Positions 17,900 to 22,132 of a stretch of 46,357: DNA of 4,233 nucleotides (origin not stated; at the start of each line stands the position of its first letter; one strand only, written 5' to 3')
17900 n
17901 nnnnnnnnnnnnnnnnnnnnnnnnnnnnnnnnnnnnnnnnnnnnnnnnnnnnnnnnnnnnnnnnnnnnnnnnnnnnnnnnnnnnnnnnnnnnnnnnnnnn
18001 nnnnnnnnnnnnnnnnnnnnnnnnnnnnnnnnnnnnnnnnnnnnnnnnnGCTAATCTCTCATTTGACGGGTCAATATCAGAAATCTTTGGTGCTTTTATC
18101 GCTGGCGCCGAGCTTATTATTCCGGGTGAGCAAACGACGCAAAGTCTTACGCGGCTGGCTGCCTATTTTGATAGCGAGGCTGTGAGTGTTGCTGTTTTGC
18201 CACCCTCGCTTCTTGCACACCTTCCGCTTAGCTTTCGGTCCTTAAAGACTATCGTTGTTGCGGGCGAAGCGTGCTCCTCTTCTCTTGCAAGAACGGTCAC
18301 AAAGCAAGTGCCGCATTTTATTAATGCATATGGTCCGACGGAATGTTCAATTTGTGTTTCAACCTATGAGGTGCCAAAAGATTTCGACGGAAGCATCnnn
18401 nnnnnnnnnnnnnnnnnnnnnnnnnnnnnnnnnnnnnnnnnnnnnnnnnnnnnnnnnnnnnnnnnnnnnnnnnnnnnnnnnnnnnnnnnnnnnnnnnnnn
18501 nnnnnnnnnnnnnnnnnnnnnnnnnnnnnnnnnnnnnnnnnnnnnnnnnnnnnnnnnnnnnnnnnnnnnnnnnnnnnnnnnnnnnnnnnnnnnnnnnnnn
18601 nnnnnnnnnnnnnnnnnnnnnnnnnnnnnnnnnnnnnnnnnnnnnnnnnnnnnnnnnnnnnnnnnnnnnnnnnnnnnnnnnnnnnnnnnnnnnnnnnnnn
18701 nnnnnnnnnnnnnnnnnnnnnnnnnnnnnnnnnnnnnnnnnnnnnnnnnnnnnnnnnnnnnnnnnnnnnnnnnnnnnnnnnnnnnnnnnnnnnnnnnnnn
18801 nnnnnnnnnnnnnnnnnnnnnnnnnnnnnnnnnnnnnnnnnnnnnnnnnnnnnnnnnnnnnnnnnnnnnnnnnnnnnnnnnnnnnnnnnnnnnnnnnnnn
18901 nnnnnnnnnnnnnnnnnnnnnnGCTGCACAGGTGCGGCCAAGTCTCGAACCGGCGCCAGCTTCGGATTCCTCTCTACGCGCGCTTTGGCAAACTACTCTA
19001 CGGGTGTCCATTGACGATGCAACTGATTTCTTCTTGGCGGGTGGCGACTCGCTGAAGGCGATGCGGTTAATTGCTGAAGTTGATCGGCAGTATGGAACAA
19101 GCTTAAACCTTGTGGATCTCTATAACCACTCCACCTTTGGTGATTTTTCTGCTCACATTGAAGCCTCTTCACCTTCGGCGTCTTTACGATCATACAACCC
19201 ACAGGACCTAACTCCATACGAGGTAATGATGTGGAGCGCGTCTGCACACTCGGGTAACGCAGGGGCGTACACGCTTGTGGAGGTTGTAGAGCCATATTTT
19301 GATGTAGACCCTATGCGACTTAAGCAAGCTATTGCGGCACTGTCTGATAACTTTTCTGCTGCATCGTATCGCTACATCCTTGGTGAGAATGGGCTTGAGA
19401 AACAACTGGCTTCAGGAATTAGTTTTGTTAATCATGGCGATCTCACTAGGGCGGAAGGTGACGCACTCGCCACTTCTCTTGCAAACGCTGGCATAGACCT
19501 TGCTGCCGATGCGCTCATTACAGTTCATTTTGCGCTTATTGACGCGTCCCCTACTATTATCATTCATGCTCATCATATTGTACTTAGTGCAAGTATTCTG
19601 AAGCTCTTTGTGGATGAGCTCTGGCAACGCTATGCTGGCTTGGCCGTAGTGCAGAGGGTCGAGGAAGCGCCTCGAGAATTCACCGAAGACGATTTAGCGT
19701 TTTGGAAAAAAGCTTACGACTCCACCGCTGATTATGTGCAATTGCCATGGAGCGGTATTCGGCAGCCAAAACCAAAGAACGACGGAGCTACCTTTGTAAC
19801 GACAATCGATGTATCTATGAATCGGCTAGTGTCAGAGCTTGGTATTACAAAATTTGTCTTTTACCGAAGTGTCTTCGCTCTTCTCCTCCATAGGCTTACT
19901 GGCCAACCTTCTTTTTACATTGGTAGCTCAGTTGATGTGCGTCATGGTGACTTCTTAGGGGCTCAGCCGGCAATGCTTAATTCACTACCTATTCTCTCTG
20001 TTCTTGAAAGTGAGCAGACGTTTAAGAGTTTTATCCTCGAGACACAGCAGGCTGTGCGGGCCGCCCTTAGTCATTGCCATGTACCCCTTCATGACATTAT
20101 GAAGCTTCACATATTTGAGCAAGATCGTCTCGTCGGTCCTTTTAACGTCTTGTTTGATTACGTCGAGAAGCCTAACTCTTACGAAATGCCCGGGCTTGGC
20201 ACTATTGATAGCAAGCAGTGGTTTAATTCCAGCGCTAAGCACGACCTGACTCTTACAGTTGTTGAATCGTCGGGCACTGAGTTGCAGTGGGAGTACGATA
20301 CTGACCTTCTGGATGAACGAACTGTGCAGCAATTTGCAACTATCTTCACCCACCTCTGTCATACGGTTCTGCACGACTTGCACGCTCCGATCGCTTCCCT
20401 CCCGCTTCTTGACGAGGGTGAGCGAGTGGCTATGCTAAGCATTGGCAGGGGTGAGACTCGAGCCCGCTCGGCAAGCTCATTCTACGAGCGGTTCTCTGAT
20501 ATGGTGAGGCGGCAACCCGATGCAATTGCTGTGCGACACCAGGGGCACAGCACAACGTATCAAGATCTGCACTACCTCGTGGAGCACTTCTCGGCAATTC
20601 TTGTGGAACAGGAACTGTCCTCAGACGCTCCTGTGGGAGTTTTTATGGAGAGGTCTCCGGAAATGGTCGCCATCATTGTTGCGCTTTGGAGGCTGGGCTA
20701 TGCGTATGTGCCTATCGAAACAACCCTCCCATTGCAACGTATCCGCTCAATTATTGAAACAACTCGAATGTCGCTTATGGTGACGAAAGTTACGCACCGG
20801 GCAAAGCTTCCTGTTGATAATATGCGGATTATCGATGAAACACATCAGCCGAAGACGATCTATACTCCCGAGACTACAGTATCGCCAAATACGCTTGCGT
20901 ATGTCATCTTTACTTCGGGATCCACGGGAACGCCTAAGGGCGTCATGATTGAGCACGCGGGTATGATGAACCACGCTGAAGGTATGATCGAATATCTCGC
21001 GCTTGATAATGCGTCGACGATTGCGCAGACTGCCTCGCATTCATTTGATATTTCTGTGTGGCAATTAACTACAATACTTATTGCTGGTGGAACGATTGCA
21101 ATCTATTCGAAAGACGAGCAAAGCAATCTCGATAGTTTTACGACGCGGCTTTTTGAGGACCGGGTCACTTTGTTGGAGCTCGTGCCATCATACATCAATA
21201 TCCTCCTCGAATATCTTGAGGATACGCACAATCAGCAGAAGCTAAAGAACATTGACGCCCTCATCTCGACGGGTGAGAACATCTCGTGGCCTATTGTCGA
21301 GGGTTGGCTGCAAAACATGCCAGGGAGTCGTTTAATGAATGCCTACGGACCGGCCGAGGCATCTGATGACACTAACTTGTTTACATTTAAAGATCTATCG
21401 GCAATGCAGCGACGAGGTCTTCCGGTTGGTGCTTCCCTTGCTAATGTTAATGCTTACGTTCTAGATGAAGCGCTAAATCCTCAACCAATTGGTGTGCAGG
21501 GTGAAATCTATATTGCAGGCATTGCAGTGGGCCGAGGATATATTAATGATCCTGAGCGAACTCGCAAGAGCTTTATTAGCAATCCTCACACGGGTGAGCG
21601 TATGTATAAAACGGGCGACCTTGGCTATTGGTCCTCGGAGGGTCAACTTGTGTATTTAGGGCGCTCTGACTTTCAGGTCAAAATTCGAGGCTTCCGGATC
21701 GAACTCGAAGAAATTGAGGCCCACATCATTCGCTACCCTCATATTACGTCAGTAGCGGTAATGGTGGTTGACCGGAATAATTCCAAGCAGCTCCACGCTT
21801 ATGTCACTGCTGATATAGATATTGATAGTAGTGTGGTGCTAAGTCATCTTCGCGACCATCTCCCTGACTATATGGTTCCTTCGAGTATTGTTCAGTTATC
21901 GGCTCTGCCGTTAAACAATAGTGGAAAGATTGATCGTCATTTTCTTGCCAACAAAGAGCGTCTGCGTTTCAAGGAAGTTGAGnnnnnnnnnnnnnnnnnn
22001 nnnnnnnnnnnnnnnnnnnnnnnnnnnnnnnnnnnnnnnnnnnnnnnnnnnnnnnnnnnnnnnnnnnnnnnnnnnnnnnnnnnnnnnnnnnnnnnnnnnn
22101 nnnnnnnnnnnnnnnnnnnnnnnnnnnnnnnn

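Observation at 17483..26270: Unusual assembly-line logic: A-T-C-A-T-E plus a separate C-T-C protein, with no release domain and an orphan carrier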

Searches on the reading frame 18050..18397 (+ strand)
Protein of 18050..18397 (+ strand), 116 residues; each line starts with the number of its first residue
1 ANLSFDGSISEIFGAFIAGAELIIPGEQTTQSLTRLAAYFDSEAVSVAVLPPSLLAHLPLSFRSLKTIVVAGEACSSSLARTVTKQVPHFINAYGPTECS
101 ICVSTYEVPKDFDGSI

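Call 101: search_solved_structures(query=window:18050-18397:+, max_evalue=0.001, show_alignments=3)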
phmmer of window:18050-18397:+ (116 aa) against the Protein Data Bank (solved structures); distinct sequences matched with E-value up to 0.001: 36.
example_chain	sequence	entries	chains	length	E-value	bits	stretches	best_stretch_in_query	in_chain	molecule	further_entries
1amu_A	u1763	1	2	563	2.5e-17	66.6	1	1-112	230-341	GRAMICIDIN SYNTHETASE 1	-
9bfd_A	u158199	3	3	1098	7.5e-17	65.1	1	1-110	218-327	Tyrocidine synthase 1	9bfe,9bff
5n81_A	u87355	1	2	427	4.8e-16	62.5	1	1-110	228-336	Tyrocidine synthase 1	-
7ywj_A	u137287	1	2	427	3.5e-15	59.7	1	1-110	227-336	Tyrocidine synthase 1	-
5n82_A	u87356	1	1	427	4.7e-15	59.3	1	1-110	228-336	Tyrocidine synthase 1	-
6mfy_A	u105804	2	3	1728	2.8e-14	56.8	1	2-112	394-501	Linear gramicidin synthase subunit A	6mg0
6mfz_A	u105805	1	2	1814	3.2e-14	56.6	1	2-112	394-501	Linear gramicidin synthase subunit A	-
9be3_A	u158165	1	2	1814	3.2e-14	56.6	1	2-112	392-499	Linear gramicidin synthase subunit A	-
9be4_A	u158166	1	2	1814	3.2e-14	56.6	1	2-112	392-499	Linear gramicidin synthase subunit A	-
9meh_A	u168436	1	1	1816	3.2e-14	56.6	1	2-112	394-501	Linear gramicidin synthase subunit A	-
7ywk_A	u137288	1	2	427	9.1e-14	55.1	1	1-110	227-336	Tyrocidine synthase 1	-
5jnf_C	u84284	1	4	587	5.3e-10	43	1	2-112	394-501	Linear gramicidin synthase subunit A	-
5es6_A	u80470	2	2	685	6.7e-10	42.7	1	2-112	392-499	Linear gramicidin synthase subunit A | Linear gramicidin synthetase subunit A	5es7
5es5_A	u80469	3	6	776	7.6e-10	42.5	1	2-112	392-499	Linear gramicidin synthetase subunit A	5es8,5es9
6mfx_A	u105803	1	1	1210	1.1e-09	42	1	2-112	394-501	Linear gramicidin synthase subunit A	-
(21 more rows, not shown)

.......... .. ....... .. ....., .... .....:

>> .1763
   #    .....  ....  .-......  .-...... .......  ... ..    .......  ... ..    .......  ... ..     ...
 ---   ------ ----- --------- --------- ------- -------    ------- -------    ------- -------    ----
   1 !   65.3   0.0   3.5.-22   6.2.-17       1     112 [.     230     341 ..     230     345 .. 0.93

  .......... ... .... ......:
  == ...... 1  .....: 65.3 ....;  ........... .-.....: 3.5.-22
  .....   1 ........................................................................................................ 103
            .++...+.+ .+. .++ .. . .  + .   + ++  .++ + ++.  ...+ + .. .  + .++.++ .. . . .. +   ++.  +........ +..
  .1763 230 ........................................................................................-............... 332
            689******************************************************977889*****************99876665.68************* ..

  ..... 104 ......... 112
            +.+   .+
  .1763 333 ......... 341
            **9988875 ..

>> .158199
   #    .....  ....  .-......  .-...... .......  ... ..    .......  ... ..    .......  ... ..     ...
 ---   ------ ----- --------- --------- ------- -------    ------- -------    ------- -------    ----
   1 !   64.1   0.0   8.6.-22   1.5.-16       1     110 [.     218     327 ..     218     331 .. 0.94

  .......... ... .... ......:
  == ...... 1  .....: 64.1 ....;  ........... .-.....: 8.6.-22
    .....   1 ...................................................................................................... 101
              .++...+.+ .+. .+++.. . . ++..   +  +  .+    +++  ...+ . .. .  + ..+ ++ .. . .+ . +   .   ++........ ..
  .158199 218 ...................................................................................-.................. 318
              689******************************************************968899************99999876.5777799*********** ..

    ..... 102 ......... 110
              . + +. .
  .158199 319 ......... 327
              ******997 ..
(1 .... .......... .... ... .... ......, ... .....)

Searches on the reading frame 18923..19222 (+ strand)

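Call 8: search_protein_families(library=pfam, proteins=[window:18923-19222:+], max_evalue=1)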
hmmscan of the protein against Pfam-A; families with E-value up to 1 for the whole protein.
window:18923-19222:+ (100 aa): 1 family
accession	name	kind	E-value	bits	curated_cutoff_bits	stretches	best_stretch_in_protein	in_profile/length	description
PF00550.31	PP-binding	-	1.7e-16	60.7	20.8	1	18-79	3-67/67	Phosphopantetheine attachment site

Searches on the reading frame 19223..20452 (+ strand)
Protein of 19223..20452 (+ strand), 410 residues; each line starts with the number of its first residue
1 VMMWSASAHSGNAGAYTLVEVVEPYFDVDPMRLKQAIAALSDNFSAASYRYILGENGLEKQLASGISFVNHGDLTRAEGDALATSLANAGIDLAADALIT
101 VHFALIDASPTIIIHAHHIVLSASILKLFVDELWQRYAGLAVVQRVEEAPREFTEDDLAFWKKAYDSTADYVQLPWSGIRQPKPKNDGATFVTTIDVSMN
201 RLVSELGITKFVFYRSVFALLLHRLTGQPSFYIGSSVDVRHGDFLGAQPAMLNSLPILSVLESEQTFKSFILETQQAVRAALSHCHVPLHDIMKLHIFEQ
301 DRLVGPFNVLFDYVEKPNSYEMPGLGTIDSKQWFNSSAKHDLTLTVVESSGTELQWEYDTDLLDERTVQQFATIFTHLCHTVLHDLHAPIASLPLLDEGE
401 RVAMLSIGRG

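Call 8: search_protein_families(library=pfam, proteins=[window:19223-20452:+], max_evalue=1)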
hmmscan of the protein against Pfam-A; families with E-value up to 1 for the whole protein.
window:19223-20452:+ (410 aa): 1 family
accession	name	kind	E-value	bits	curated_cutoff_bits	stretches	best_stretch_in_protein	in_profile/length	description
PF00668.25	Condensation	-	4.7e-27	95.2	30.6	1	3-404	14-455/456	Condensation domain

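Call 51: search_solved_structures(query=window:19223-20452:+, max_evalue=0.001, show_alignments=0)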
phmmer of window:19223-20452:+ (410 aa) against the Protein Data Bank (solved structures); distinct sequences matched with E-value up to 0.001: 24.
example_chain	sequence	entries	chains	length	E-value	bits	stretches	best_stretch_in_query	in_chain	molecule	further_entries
8qnf_A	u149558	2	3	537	6.1e-14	55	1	4-401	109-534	Condensation domain TomBC from the Tomaymycin non-ribosomal peptide synthetase | Tomaymycin non-ribosomal peptide synthetase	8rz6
6mfy_A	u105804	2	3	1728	8.9e-12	47.9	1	102-401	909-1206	Linear gramicidin synthase subunit A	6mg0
6mfz_A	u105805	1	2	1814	9.7e-12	47.8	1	102-401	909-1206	Linear gramicidin synthase subunit A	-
9be3_A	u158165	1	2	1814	9.7e-12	47.8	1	102-401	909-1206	Linear gramicidin synthase subunit A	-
9be4_A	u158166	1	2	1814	9.7e-12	47.8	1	102-401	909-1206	Linear gramicidin synthase subunit A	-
9meh_A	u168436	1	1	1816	9.7e-12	47.8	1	102-401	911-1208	Linear gramicidin synthase subunit A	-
6mfx_A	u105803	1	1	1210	2.7e-11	46.3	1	101-397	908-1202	Linear gramicidin synthase subunit A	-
6mfw_A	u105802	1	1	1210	2.7e-11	46.3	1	101-397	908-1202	Linear gramicidin synthase subunit A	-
9bfd_B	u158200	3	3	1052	1.1e-09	41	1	191-405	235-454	Tyrocidine synthase 2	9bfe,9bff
6oyf_A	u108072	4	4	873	1.6e-09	40.5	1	136-405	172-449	Txo1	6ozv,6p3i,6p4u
2jgp_A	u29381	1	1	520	2.5e-09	39.8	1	130-394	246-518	TYROCIDINE SYNTHETASE 3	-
8z0q_C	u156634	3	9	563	3.1e-09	39.5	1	197-393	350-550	Special condensation domain in NRPS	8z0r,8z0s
5u89_A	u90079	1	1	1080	5.2e-09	38.8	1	150-406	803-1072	Amino acid adenylation domain protein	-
6p1j_A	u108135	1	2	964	2.2e-08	36.7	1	136-405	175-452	Txo2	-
9x29_A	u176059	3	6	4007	7.4e-07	31.7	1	197-386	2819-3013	PKS-NRPS hybrid synthetase psoA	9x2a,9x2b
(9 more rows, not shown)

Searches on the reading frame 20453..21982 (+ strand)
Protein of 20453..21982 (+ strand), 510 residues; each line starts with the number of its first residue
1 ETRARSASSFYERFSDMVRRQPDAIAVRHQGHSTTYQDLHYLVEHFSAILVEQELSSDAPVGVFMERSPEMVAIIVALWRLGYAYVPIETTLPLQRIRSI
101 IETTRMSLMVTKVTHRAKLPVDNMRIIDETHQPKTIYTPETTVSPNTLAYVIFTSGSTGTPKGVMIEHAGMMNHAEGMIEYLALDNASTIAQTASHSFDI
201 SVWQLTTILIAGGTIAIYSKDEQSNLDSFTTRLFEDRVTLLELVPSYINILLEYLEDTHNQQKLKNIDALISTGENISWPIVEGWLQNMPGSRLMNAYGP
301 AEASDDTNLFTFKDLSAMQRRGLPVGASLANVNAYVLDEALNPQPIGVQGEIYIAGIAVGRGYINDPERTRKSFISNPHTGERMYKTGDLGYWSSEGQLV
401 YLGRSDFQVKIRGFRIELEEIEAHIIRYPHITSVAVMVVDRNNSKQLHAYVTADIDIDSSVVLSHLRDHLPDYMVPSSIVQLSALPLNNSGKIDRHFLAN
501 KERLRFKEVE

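Call 8: search_protein_families(library=pfam, proteins=[window:20453-21982:+], max_evalue=1)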
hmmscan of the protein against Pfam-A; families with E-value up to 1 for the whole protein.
window:20453-21982:+ (510 aa): 2 families
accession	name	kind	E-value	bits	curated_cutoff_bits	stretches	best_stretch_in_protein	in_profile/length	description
PF00501.34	AMP-binding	-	2e-69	234.7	29.9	1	17-363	4-383/384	AMP-binding enzyme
PF13193.12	AMP-binding_C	-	1.6e-07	32.6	24.5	1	420-492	1-76/76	AMP-binding enzyme C-terminal domain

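Call 99: search_solved_structures(query=window:20453-21982:+, max_evalue=1e-30, show_alignments=2)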
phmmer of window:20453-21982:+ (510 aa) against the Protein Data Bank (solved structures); distinct sequences matched with E-value up to 1e-30: 74 (the best 60 are shown).
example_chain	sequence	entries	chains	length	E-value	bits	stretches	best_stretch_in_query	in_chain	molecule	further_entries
6mfy_A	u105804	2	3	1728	5e-146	490.3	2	9-499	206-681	Linear gramicidin synthase subunit A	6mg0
6mfz_A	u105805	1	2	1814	5.3e-146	490.2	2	9-499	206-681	Linear gramicidin synthase subunit A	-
9be3_A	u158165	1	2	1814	5.4e-146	490.2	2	9-499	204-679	Linear gramicidin synthase subunit A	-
9be4_A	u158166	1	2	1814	5.4e-146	490.2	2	9-499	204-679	Linear gramicidin synthase subunit A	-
9meh_A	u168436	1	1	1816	5.4e-146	490.2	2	9-499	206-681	Linear gramicidin synthase subunit A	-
8xjz_C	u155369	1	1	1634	5.1e-121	407.8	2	33-500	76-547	Peptide synthetase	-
4d4g_A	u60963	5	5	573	4.7e-86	292.5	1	8-498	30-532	APNAA1 | APNA A1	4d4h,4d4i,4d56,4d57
9up2_A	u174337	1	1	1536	2.6e-82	280.2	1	12-498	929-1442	PvdL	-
9lcp_A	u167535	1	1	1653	3e-82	280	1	12-498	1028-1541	PvdL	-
9lcq_A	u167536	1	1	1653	3e-82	280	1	12-498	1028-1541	PvdL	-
9lco_A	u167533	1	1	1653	3e-82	280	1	12-498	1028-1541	PvdL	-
6p1j_A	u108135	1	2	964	1e-80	274.9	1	10-496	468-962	Txo2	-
9bfd_A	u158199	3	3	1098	3.5e-80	273.2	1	8-499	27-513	Tyrocidine synthase 1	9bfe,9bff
1amu_A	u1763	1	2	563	1.1e-79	271.6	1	9-499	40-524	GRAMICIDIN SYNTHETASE 1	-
8jbr_A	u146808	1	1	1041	2.4e-79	270.5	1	10-498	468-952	McyA protein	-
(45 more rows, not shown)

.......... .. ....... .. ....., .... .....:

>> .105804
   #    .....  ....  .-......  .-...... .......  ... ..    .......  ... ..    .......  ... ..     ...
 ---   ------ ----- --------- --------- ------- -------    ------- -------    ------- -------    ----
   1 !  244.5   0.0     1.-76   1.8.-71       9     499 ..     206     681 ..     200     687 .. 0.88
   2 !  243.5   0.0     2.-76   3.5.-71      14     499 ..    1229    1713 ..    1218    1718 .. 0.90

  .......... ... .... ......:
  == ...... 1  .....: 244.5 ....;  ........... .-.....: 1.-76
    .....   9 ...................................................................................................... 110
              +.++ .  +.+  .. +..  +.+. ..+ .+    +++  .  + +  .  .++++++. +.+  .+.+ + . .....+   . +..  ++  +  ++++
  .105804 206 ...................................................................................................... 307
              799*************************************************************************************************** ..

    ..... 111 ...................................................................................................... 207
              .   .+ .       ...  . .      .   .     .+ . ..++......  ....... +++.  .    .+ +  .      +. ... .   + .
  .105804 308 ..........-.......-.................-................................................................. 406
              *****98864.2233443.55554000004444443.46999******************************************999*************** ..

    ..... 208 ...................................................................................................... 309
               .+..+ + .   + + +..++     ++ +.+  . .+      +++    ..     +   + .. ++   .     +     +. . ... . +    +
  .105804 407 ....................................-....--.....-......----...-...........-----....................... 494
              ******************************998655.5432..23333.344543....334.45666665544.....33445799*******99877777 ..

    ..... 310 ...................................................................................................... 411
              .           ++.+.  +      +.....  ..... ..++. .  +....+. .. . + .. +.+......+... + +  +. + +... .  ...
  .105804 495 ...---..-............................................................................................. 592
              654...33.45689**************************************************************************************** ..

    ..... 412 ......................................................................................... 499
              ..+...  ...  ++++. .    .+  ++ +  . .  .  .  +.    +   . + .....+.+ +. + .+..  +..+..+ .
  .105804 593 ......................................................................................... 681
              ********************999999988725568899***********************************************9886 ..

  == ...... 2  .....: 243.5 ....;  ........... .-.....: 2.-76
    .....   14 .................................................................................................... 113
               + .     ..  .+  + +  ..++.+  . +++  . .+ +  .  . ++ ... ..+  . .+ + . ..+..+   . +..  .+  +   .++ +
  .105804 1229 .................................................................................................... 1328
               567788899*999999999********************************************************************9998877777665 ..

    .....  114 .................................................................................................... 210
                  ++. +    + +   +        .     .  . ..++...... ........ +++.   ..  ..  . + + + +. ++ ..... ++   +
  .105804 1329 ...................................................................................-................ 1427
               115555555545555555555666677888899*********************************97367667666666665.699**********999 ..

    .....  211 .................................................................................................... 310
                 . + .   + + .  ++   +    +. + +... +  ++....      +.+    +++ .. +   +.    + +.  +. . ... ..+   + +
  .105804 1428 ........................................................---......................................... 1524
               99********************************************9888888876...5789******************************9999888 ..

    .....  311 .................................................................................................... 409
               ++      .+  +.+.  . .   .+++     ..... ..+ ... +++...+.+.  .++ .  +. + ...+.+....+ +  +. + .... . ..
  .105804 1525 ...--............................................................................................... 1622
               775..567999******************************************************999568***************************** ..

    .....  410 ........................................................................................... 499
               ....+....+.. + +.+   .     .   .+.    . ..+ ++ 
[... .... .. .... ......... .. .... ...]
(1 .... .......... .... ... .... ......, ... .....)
